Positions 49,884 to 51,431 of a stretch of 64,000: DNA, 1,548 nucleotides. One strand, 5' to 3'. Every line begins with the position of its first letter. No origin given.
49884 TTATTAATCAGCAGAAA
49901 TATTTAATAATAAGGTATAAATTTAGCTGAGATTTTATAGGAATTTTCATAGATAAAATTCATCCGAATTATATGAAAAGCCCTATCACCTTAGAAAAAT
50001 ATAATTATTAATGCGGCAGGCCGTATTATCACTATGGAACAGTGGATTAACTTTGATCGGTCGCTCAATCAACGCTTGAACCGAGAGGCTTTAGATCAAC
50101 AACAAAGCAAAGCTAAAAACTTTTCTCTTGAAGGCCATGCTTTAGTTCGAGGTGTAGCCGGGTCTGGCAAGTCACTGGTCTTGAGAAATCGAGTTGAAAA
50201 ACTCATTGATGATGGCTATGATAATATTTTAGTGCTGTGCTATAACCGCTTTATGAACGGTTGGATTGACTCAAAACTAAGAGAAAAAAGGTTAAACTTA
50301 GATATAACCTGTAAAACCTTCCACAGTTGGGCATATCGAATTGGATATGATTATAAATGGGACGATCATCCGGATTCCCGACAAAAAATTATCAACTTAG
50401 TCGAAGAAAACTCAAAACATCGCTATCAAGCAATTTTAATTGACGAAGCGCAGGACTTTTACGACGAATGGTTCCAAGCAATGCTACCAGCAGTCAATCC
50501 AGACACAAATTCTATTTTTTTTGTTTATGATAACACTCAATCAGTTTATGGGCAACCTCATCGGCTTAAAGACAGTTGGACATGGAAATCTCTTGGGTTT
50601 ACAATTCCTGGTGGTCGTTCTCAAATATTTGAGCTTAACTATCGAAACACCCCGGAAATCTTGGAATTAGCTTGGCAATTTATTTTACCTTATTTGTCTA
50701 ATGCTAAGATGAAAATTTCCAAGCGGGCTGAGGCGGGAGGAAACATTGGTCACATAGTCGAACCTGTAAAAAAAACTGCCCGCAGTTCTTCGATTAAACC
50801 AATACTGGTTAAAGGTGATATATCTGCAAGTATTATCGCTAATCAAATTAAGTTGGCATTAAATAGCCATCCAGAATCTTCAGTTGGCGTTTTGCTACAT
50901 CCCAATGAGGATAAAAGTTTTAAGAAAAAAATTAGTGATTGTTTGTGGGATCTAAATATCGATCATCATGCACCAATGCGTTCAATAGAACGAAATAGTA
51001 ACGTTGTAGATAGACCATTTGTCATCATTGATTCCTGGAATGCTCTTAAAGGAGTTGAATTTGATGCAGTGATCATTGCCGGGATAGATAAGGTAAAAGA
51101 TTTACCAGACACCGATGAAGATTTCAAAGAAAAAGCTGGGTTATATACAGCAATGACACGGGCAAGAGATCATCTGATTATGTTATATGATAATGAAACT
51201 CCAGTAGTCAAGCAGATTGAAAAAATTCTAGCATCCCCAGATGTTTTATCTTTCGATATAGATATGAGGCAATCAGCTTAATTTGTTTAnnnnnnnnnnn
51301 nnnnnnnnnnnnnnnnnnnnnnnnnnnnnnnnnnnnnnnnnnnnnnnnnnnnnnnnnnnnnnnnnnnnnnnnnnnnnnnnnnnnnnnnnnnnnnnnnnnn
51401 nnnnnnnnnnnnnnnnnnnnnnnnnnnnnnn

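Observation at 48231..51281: Divergently arranged sensor-less STAND NTPase and compact SF1 helicase at the head of a cassette array: defence-island-like neighbourhood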

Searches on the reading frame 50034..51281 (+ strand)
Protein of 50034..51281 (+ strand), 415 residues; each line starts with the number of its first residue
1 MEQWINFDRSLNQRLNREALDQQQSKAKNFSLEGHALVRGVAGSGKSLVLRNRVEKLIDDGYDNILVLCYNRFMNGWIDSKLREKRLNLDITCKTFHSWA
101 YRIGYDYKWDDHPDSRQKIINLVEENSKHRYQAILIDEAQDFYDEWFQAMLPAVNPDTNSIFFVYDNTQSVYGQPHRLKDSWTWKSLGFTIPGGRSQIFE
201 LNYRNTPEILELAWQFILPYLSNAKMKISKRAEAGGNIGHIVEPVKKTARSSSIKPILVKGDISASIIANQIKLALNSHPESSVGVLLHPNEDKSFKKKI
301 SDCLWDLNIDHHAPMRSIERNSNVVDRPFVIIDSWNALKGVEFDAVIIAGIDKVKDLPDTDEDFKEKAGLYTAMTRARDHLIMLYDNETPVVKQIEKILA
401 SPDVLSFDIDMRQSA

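Call 3: search_protein_families(library=pfam, proteins=[window:50034-51281:+], max_evalue=0.01)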
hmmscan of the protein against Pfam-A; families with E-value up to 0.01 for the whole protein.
window:50034-51281:+ (415 aa): 9 families
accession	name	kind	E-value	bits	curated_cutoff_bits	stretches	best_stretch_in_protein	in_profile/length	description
PF00580.27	UvrD-helicase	-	3e-14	53.8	23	2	21-103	2-89/271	UvrD/REP helicase N-terminal domain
PF13245.12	AAA_19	-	2.8e-10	41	25.1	1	30-173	8-132/134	AAA domain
PF13361.12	UvrD_C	-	5e-09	36.5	25.6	1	339-386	296-348/350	UvrD-like helicase C-terminal domain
PF13401.12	AAA_22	-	1.8e-06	28.8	27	1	33-153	5-107/130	AAA domain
PF13538.12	UvrD_C_2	-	2.6e-06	27.6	27.4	1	332-383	4-51/52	UvrD-like helicase C-terminal domain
PF13604.12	AAA_30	-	7.3e-06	26.3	27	1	22-169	5-127/191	AAA domain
PF09848.15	SLFN-g3_helicase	-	1.1e-05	25.3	24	1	36-171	4-127/354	Schlafen group 3, DNA/RNA helicase domain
PF25199.1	nSTAND_NTPase5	-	2.9e-05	24.4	34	0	6-61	19-70/145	Novel STAND NTPase 5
PF01443.25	Viral_helicase1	-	4.4e-05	23.8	21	0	37-64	2-22/228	Viral superfamily 1 RNA helicase core domain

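Call 4: search_protein_families(library=padloc, proteins=[window:50034-51281:+], max_evalue=0.01)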
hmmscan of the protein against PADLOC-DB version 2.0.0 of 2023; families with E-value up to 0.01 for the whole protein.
window:50034-51281:+ (415 aa): 34 families (the best 25 are shown)
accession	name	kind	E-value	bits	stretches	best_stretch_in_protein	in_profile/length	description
PDLC01087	C3a187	-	2e-41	140.5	1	6-399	184-557/559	NERD+UvrD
PDLC03802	RTasHel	-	8.9e-17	59.2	2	20-103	6-92/675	DRT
PDLC00132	GajB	-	1.1e-14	52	2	126-215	210-297/625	UrvD helicase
PDLC00122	GajB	-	7.4e-14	49.5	2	339-405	432-491/502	UrvD helicase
PDLC02350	AbiO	-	5.4e-13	46.5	2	123-171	251-298/468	AbiO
PDLC00117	GajB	-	2.7e-12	44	1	331-388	516-578/604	UrvD helicase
PDLC02372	Nhi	-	1.6e-11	41.6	1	20-171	183-301/470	-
PDLC03002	Helicase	-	9.6e-11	38.6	2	19-59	190-230/707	-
PDLC00114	GajB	-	8.4e-09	32.5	2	123-230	208-312/635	UrvD helicase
PDLC03813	RTasNERD-Hel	-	9e-09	32.9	1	21-221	212-377/519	DRT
PDLC00148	GajB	-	2.3e-08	31.4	2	334-389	299-357/369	UrvD helicase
PDLC00127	GajB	-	4.7e-08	30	1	327-391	503-572/594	UrvD helicase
PDLC00109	GajB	-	8e-08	29.1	1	127-212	172-250/647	UrvD helicase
PDLC00120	GajB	-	2.9e-07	28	1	312-397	354-443/458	UrvD helicase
PDLC00135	GajB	-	9e-07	26.1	1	127-174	166-215/603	UrvD helicase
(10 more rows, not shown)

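Call 5: search_protein_families(library=ncbifam, proteins=[window:50034-51281:+], max_evalue=0.01)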
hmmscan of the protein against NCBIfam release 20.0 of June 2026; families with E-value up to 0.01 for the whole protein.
window:50034-51281:+ (415 aa): 11 families
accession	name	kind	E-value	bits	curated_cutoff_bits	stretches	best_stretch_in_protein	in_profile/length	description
NF041464.1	HelD_BACSU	equivalog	2.2e-11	42.4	419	1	125-396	541-775/779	RNA polymerase recycling motor HelD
NF008743.0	PRK11773.1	equivalog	5.9e-10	38.1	965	1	124-217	207-297/720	DNA helicase II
NF008276.0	PRK11054.1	equivalog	6.2e-10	38.2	543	1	13-103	190-282/684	DNA helicase IV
TIGR01073.1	pcrA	equivalog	4.3e-09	35.3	911.2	1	124-224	203-300/725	DNA helicase PcrA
TIGR01075.1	uvrD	equivalog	9.5e-09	34.1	1144.45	1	123-234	201-305/715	DNA helicase II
NF053713.1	helicas_STM2767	equivalog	2.7e-07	29.4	550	0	271-398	460-580/665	STM2767 family DEAD/DEAH box helicase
TIGR01074.1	rep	equivalog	1.2e-06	27.1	951.45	0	318-388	540-614/668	DNA helicase Rep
NF041254.1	motor_HelR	exception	2.7e-05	22.7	750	0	129-232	517-614/706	RNA polymerase recycling motor ATPase HelR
NF010485.0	PRK13909.1-2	equivalog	0.00031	19.1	650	0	130-310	331-501/909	RecB-like helicase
TIGR02785.1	addA_Gpos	equivalog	0.0007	17.5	707.65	0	123-173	381-433/1234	helicase-exonuclease AddAB subunit AddA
NF041258.1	motor_HelR_2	exception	0.006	14.8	1100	0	337-391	659-708/713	RNA polymerase recycling motor ATPase HelR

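Call 8: find_homologous_proteins(query=window:50034-51278:+)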
Query window:50034-51278:+ (415 aa): 2770 proteins with E <= 0.001 among 7264 candidates; the best 120 are listed.
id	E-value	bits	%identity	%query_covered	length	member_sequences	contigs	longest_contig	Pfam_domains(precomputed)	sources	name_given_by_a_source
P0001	1.8e-281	951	100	100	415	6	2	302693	PF13538.13,PF13604.13,PF13361.13,PF13245.13,PF13401.13,PF09848.16,PF25199.2,PF00580.28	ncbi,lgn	-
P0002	7.8e-217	738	78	100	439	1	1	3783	PF13538.13,PF01443.25,PF13604.13,PF13361.13,PF13245.13,PF13401.13,PF09848.16,PF00580.28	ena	-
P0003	1.3e-215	734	77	98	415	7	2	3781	PF13538.13,PF13604.13,PF13361.13,PF13245.13,PF09848.16,PF00580.28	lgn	-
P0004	7.3e-215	732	77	98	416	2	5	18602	PF13538.13,PF13604.13,PF13361.13,PF13245.13,PF13401.13,PF00580.28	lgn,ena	-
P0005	1.3e-214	731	77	98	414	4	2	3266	PF13538.13,PF13604.13,PF13361.13,PF13245.13,PF13401.13,PF09848.16,PF00580.28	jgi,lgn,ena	-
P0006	1.0e-210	718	76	98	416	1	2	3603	PF13538.13,PF13604.13,PF13361.13,PF13245.13,PF13401.13,PF00580.28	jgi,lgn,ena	jgi:superfamily I DNA/RNA helicase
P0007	5.4e-206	702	74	98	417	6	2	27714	PF13538.13,PF13604.13,PF13361.13,PF13245.13,PF13401.13,PF09848.16,PF00580.28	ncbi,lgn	-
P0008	5.3e-203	693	73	98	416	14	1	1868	PF13538.13,PF13361.13,PF13245.13,PF09848.16,PF00580.28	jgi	jgi:superfamily I DNA/RNA helicase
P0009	1.1e-201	688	72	98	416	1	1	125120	PF13538.13,PF13361.13,PF13245.13,PF13401.13,PF09848.16,PF00580.28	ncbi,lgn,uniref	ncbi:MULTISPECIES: UvrD-helicase domain-containing protein [unclassified Microcoleus]|uniref:UvrD-he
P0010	4.8e-201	686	72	98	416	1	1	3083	PF13538.13,PF13361.13,PF13245.13,PF09848.16,PF00580.28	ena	-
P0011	2.2e-200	684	72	98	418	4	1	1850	PF13538.13,PF13245.13,PF13401.13,PF00580.28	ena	-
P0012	2.4e-200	684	73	98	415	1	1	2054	PF13538.13,PF01443.25,PF13604.13,PF13361.13,PF13245.13,PF13401.13,PF09848.16,PF00580.28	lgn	-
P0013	4.1e-200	683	72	98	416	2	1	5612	PF13538.13,PF13361.13,PF13245.13,PF09848.16,PF00580.28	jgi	-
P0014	5.2e-200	683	72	98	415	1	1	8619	PF13538.13,PF13604.13,PF13245.13,PF13401.13,PF09848.16,PF00580.28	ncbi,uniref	ncbi:AAA family ATPase [Microcoleus sp. herbarium8]|uniref:UvrD-helicase domain-containing protein n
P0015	2.2e-199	681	73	98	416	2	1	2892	PF13245.13,PF09848.16,PF00580.28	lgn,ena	-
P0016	1.2e-198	678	73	98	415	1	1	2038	PF13538.13,PF13604.13,PF13361.13,PF13245.13,PF13401.13,PF09848.16,PF00580.28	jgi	jgi:superfamily I DNA and RNA helicase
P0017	1.7e-198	678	71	98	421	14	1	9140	PF13538.13,PF13604.13,PF13361.13,PF13245.13,PF09848.16,PF00580.28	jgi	-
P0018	2.7e-198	677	71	98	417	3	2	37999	PF13538.13,PF13604.13,PF13361.13,PF13245.13,PF13401.13,PF09848.16,PF00580.28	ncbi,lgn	ncbi:MAG: AAA family ATPase [Microcoleus sp.]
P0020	1.2e-197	675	71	98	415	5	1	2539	PF13538.13,PF13604.13,PF13361.13,PF13245.13,PF13401.13,PF09848.16,PF00580.28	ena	-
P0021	3.8e-197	673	72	98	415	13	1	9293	PF13538.13,PF13604.13,PF13361.13,PF13245.13,PF13401.13,PF09848.16,PF00580.28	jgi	jgi:superfamily I DNA/RNA helicase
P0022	6.4e-197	672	71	98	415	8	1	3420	PF13538.13,PF13604.13,PF13361.13,PF13245.13,PF13401.13,PF09848.16,PF00580.28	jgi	jgi:superfamily I DNA/RNA helicase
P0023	7.0e-197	672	71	98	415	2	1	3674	PF13538.13,PF13361.13,PF13245.13,PF09848.16,PF00580.28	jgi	jgi:superfamily I DNA/RNA helicase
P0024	5.8e-196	669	71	98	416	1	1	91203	PF13538.13,PF13361.13,PF13245.13,PF13401.13,PF09848.16,PF00580.28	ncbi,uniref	ncbi:UvrD-helicase domain-containing protein [Microcoleus sp. B4-D4]|uniref:UvrD-helicase domain-con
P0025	2.1e-195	667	70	98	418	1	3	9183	PF13538.13,PF13361.13,PF13245.13,PF13401.13,PF09848.16,PF00580.28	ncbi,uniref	ncbi:AAA family ATPase [Microcoleus sp. herbarium19]|uniref:UvrD-helicase domain-containing protein 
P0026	2.4e-195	667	71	98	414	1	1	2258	PF13538.13,PF13604.13,PF13361.13,PF13245.13,PF13401.13,PF09848.16,PF00580.28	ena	-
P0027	2.5e-195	667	70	98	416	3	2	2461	PF13604.13,PF13245.13,PF13401.13,PF09848.16,PF00580.28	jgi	-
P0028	2.6e-195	667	71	98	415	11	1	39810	PF13538.13,PF01443.25,PF13361.13,PF13245.13,PF09848.16,PF00580.28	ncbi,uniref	ncbi:AAA family ATPase [Microcoleus sp. N9_B4]|uniref:UvrD-helicase domain-containing protein n=1 Ta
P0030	2.6e-194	664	70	98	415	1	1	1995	PF13538.13,PF13245.13,PF09848.16,PF00580.28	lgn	-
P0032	2.3e-193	661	69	98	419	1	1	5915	PF13538.13,PF13361.13,PF13245.13,PF13401.13,PF09848.16,PF00580.28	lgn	-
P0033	3.9e-193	660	69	100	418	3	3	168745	PF13538.13,PF13245.13,PF13401.13,PF09848.16,PF00580.28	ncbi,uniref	ncbi:AAA family ATPase [Microcoleus sp. T2B6]|uniref:UvrD-helicase domain-containing protein n=1 Tax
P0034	8.5e-191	652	70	98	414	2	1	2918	PF13538.13,PF13361.13,PF13245.13,PF09848.16,PF00580.28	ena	-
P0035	1.2e-190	652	70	98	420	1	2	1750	PF13538.13,PF01443.25,PF13361.13,PF13245.13,PF13401.13,PF09848.16,PF00580.28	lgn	-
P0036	1.2e-189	649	69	98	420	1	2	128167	PF13538.13,PF13361.13,PF13245.13,PF09848.16,PF00580.28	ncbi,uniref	ncbi:AAA family ATPase [Microcoleus sp. B4-C5]|uniref:UvrD-helicase domain-containing protein n=1 Ta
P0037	1.8e-189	648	70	98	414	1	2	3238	PF13538.13,PF13604.13,PF13361.13,PF13245.13,PF13401.13,PF09848.16,PF00580.28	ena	-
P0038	2.2e-189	648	69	98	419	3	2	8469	PF13538.13,PF13361.13,PF13245.13,PF13401.13,PF09848.16,PF00580.28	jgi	jgi:superfamily I DNA/RNA helicase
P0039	7.4e-186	636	69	98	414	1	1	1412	PF13538.13,PF01443.25,PF13245.13,PF09848.16,PF00580.28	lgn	-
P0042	1.0e-160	553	63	98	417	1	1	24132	PF13538.13,PF13087.13,PF13361.13,PF13245.13,PF09848.16,PF00580.28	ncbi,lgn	-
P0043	1.1e-160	553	61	98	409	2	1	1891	PF13538.13,PF01443.25,PF13361.13,PF13245.13,PF09848.16,PF00580.28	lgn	-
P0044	5.1e-159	548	62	97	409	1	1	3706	PF13538.13,PF01443.25,PF13361.13,PF13245.13,PF13401.13,PF09848.16,PF00580.28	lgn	-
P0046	7.1e-159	547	61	98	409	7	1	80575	PF13538.13,PF13361.13,PF13245.13,PF13401.13,PF09848.16,PF00580.28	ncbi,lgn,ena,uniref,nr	ncbi:MAG: AAA family ATPase [Nostoc sp. JL33]|uniref:UvrD-helicase domain-containing protein n=1 Tax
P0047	1.1e-158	547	61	98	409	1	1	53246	PF13538.13,PF13361.13,PF13245.13,PF13401.13,PF09848.16,PF00580.28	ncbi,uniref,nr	ncbi:UvrD-helicase domain-containing protein [Anabaena sp. 4-3]|uniref:UvrD-helicase domain-containi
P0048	7.6e-158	544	61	98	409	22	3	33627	PF13538.13,PF13361.13,PF13245.13,PF09848.16,PF00580.28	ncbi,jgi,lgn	jgi:superfamily I DNA/RNA helicase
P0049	9.0e-158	544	61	98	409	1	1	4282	PF13538.13,PF01443.25,PF13361.13,PF13245.13,PF09848.16,PF00580.28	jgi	jgi:superfamily I DNA/RNA helicase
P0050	1.3e-157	543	62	97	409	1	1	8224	PF13538.13,PF13361.13,PF13245.13,PF09848.16,PF00580.28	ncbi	-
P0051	2.0e-157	542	61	98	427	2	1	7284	PF13538.13,PF13361.13,PF13245.13,PF09848.16,PF00580.28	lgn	-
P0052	6.4e-157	541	60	97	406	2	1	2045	PF13538.13,PF01443.25,PF13604.13,PF13361.13,PF13245.13,PF13401.13,PF09848.16,PF00580.28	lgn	-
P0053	7.5e-157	541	61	97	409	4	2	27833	PF13538.13,PF13361.13,PF13245.13,PF09848.16,PF00580.28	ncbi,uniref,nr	ncbi:AAA family ATPase [Nostoc sp. FACHB-87]|uniref:UvrD-helicase domain-containing protein n=1 Tax=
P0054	2.8e-156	539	60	98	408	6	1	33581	PF13538.13,PF01443.25,PF13361.13,PF13245.13,PF09848.16,PF00580.28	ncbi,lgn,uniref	ncbi:UvrD-helicase domain-containing protein [Nostoc sp.]|uniref:UvrD-helicase domain-containing pro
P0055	7.0e-156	537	61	97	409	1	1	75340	PF13538.13,PF01443.25,PF13361.13,PF13245.13,PF09848.16,PF00580.28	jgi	jgi:superfamily I DNA/RNA helicase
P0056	7.2e-156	537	60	97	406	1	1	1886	PF13538.13,PF13604.13,PF13245.13,PF13401.13,PF09848.16,PF00580.28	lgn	-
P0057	9.0e-156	537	61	98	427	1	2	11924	PF13538.13,PF13087.13,PF01443.25,PF13361.13,PF13245.13,PF13401.13,PF09848.16,PF00580.28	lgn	-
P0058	2.4e-155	536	60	98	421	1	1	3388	PF13538.13,PF13245.13,PF09848.16,PF00580.28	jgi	jgi:superfamily I DNA/RNA helicase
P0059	3.0e-155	535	60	98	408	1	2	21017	PF13538.13,PF13361.13,PF13245.13,PF09848.16,PF00580.28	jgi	jgi:superfamily I DNA/RNA helicase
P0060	9.8e-155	534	61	97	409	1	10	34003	PF13538.13,PF01443.25,PF13361.13,PF13245.13,PF13401.13,PF09848.16,PF00580.28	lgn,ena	-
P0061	1.2e-153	530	60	98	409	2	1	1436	PF13538.13,PF13604.13,PF13361.13,PF13245.13,PF13401.13,PF09848.16,PF00580.28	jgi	jgi:superfamily I DNA/RNA helicase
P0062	1.2e-153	530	60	98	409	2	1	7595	PF13538.13,PF13361.13,PF13245.13,PF09848.16,PF00580.28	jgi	jgi:superfamily I DNA/RNA helicase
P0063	3.1e-153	529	59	98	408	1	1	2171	PF13538.13,PF01443.25,PF13604.13,PF13361.13,PF13245.13,PF13401.13,PF09848.16,PF00580.28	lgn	-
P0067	2.7e-152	525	60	97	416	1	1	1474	PF13538.13,PF13361.13,PF13245.13,PF09848.16,PF00580.28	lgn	-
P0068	3.7e-150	518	58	98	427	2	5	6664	PF13538.13,PF13361.13,PF13245.13,PF09848.16,PF00580.28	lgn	-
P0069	4.0e-150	518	60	97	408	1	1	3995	PF13538.13,PF13604.13,PF13361.13,PF13245.13,PF09848.16,PF00580.28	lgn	-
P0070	4.8e-150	518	58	98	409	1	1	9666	PF13538.13,PF13087.13,PF01443.25,PF13604.13,PF13361.13,PF13245.13,PF13401.13,PF09848.16,PF00580.28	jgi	jgi:superfamily I DNA/RNA helicase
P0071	7.1e-150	518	59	97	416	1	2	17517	PF13538.13,PF01443.25,PF13361.13,PF13245.13,PF13401.13,PF09848.16,PF00580.28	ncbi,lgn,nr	ncbi:MAG: UvrD-helicase domain-containing protein [Nostoc sp. ChiSLP01]|nr:AAA family ATPase [Nostoc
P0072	1.0e-149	517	60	99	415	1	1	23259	PF13538.13,PF13087.13,PF01443.25,PF13604.13,PF13361.13,PF13245.13,PF13401.13,PF09848.16,PF00580.28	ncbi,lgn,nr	ncbi:MAG: AAA family ATPase [Limnothrix sp. RL_2_0]|nr:AAA family ATPase [Limnothrix sp. RL_2_0]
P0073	1.5e-149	516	59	97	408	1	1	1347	PF13538.13,PF13604.13,PF13361.13,PF13245.13,PF13401.13,PF09848.16,PF25199.2,PF00580.28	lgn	-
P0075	1.7e-148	513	58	99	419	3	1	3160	PF13538.13,PF13087.13,PF01443.25,PF13604.13,PF13361.13,PF13245.13,PF13401.13,PF09848.16,PF00580.28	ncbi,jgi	jgi:superfamily I DNA/RNA helicase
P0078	8.6e-148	511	58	98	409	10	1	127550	PF13538.13,PF13604.13,PF13361.13,PF13245.13,PF09848.16,PF00580.28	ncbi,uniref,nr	ncbi:UvrD-helicase domain-containing protein [Oscillatoria sp. FACHB-1406]|uniref:UvrD-helicase doma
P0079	2.0e-147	509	58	98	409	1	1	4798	PF13538.13,PF13604.13,PF13361.13,PF13245.13,PF13401.13,PF09848.16,PF25199.2,PF00580.28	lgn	-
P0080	4.1e-147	508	58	98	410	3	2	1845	PF13538.13,PF13087.13,PF13604.13,PF13361.13,PF13245.13,PF13401.13,PF09848.16,PF00580.28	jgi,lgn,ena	jgi:superfamily I DNA/RNA helicase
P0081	3.9e-146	505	58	97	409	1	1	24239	PF13538.13,PF13604.13,PF13361.13,PF13245.13,PF13401.13,PF09848.16,PF00580.28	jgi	-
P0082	5.2e-146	505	58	97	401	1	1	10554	PF13538.13,PF01443.25,PF13361.13,PF13245.13,PF13401.13,PF09848.16,PF00580.28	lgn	-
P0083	1.0e-145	504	58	97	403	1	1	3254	PF13538.13,PF13604.13,PF13361.13,PF13245.13,PF13401.13,PF09848.16,PF00580.28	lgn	-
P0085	1.3e-145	503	56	97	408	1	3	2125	PF13538.13,PF13087.13,PF01443.25,PF13604.13,PF13361.13,PF13245.13,PF13401.13,PF09848.16,PF25199.2,PF00580.28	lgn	-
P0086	1.8e-145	503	55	98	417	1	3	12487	PF13538.13,PF13087.13,PF13361.13,PF13245.13,PF13401.13,PF09848.16,PF00580.28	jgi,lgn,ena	jgi:superfamily I DNA/RNA helicase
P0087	2.8e-145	502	58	99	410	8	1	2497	PF13538.13,PF13087.13,PF01443.25,PF13604.13,PF13361.13,PF13245.13,PF13401.13,PF09848.16,PF00580.28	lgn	-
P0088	7.0e-145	501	58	97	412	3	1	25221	PF13538.13,PF13361.13,PF13245.13,PF13401.13,PF09848.16,PF00580.28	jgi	jgi:superfamily I DNA/RNA helicase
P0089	1.7e-144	500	57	99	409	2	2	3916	PF13538.13,PF13087.13,PF01443.25,PF13604.13,PF13361.13,PF13245.13,PF13401.13,PF09848.16,PF25199.2,PF00580.28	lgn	-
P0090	2.7e-144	499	56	97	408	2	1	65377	PF13538.13,PF13604.13,PF13361.13,PF13245.13,PF09848.16,PF00580.28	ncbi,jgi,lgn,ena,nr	ncbi:MAG: AAA family ATPase [Myxacorys chilensis ATA2-1-KO14]|jgi:superfamily I DNA/RNA helicase|nr:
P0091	4.1e-144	499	57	97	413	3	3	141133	PF13538.13,PF13361.13,PF13245.13,PF09848.16,PF00580.28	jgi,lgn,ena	jgi:superfamily I DNA/RNA helicase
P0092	6.7e-144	498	58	98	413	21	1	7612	PF13538.13,PF13087.13,PF01443.25,PF13604.13,PF13361.13,PF13245.13,PF13401.13,PF09848.16,PF00580.28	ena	-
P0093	1.1e-143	497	57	98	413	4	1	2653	PF13538.13,PF13604.13,PF13361.13,PF13245.13,PF13401.13,PF09848.16,PF00580.28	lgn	-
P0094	3.0e-143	496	56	98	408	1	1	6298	PF13538.13,PF01443.25,PF13604.13,PF13361.13,PF13245.13,PF13401.13,PF09848.16,PF25199.2,PF00580.28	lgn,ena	-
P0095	3.1e-143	496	57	98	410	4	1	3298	PF13538.13,PF01443.25,PF13604.13,PF13361.13,PF13245.13,PF13401.13,PF09848.16,PF00580.28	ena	-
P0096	6.3e-143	495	56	98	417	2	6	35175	PF13538.13,PF01443.25,PF13361.13,PF13245.13,PF13401.13,PF09848.16,PF00580.28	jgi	jgi:superfamily I DNA/RNA helicase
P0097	7.4e-143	494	58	98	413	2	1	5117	PF13538.13,PF13087.13,PF01443.25,PF13604.13,PF13361.13,PF13245.13,PF13401.13,PF09848.16,PF00580.28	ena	-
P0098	1.8e-142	493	55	97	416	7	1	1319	PF13538.13,PF13604.13,PF13361.13,PF13245.13,PF09848.16,PF00580.28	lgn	-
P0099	1.9e-142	493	56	97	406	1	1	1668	PF13538.13,PF01443.25,PF13604.13,PF13361.13,PF13245.13,PF13401.13,PF09848.16,PF00580.28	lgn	-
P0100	2.8e-142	493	58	98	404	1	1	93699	PF13538.13,PF01443.25,PF13361.13,PF13245.13,PF09848.16,PF00580.28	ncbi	ncbi:MAG: AAA family ATPase [Coleofasciculaceae cyanobacterium]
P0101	2.9e-142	492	58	97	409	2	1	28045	PF13538.13,PF13087.13,PF13604.13,PF13361.13,PF13245.13,PF13401.13,PF09848.16,PF25199.2,PF00580.28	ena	-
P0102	3.1e-142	492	57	98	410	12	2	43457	PF13538.13,PF01443.25,PF13604.13,PF13361.13,PF13245.13,PF13401.13,PF09848.16,PF00580.28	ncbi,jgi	jgi:superfamily I DNA/RNA helicase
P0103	3.1e-142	492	56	97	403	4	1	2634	PF13538.13,PF01443.25,PF13604.13,PF13361.13,PF13245.13,PF09848.16,PF00580.28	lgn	-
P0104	3.7e-142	492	56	98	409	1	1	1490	PF13538.13,PF13087.13,PF01443.25,PF13604.13,PF13361.13,PF13245.13,PF13401.13,PF09848.16,PF00580.28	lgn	-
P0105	3.9e-142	492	57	97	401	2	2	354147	PF13538.13,PF01443.25,PF13604.13,PF13361.13,PF13245.13,PF13401.13,PF09848.16,PF25199.2,PF00580.28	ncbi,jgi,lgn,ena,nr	ncbi:MAG: AAA family ATPase [Plectolyngbya sp. WJT66-NPBG17]|jgi:superfamily I DNA/RNA helicase|nr:A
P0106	5.5e-142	492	57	98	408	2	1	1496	PF13538.13,PF01443.25,PF13604.13,PF13361.13,PF13245.13,PF13401.13,PF09848.16,PF00580.28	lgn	-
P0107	7.7e-142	491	56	98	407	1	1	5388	PF13538.13,PF13604.13,PF13361.13,PF13245.13,PF13401.13,PF09848.16,PF00580.28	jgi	jgi:superfamily I DNA/RNA helicase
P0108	2.0e-141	490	55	97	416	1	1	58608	PF01443.25,PF13361.13,PF13245.13,PF09848.16,PF00580.28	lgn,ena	-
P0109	2.3e-141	489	55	97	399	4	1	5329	PF13538.13,PF01443.25,PF13604.13,PF13361.13,PF13245.13,PF13401.13,PF09848.16,PF00580.28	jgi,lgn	jgi:superfamily I DNA/RNA helicase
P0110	5.5e-141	488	57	98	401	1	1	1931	PF13538.13,PF01443.25,PF13361.13,PF13245.13,PF13401.13,PF09848.16,PF25199.2,PF00580.28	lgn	-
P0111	5.9e-141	488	54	98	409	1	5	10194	PF13538.13,PF01443.25,PF13604.13,PF13361.13,PF13245.13,PF13401.13,PF09848.16,PF25199.2,PF00580.28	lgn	-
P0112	6.1e-141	488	57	97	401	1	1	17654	PF13538.13,PF01443.25,PF13604.13,PF13361.13,PF13245.13,PF13401.13,PF09848.16,PF00580.28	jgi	-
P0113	7.3e-141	488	55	98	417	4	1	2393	PF13538.13,PF13604.13,PF13361.13,PF13245.13,PF13401.13,PF09848.16,PF25199.2,PF00580.28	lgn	-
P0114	8.6e-141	488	54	97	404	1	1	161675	PF13538.13,PF01443.25,PF13604.13,PF13361.13,PF13245.13,PF09848.16,PF00580.28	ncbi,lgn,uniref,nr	ncbi:UvrD-helicase domain-containing protein [Myxacorys almedinensis]|uniref:AAA family ATPase n=1 T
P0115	8.8e-141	488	56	98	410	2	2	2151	PF13538.13,PF01443.25,PF13604.13,PF13361.13,PF13245.13,PF13401.13,PF09848.16,PF00580.28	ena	-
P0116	9.2e-141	488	57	97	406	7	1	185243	PF13538.13,PF13361.13,PF13245.13,PF13401.13,PF09848.16,PF00580.28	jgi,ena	jgi:superfamily I DNA/RNA helicase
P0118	1.8e-140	487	55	98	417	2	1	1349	PF13538.13,PF13361.13,PF13245.13,PF13401.13,PF09848.16,PF25199.2,PF00580.28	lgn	-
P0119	4.1e-140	485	57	97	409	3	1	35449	PF13538.13,PF01443.25,PF13604.13,PF13361.13,PF13245.13,PF13401.13,PF09848.16,PF25199.2,PF00580.28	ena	-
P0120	4.6e-140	485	56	98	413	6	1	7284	PF13538.13,PF01443.25,PF13604.13,PF13361.13,PF13245.13,PF13401.13,PF09848.16,PF00580.28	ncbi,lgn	ncbi:MAG: UvrD-helicase domain-containing protein [Cyanobacteria bacterium P01_F01_bin.143]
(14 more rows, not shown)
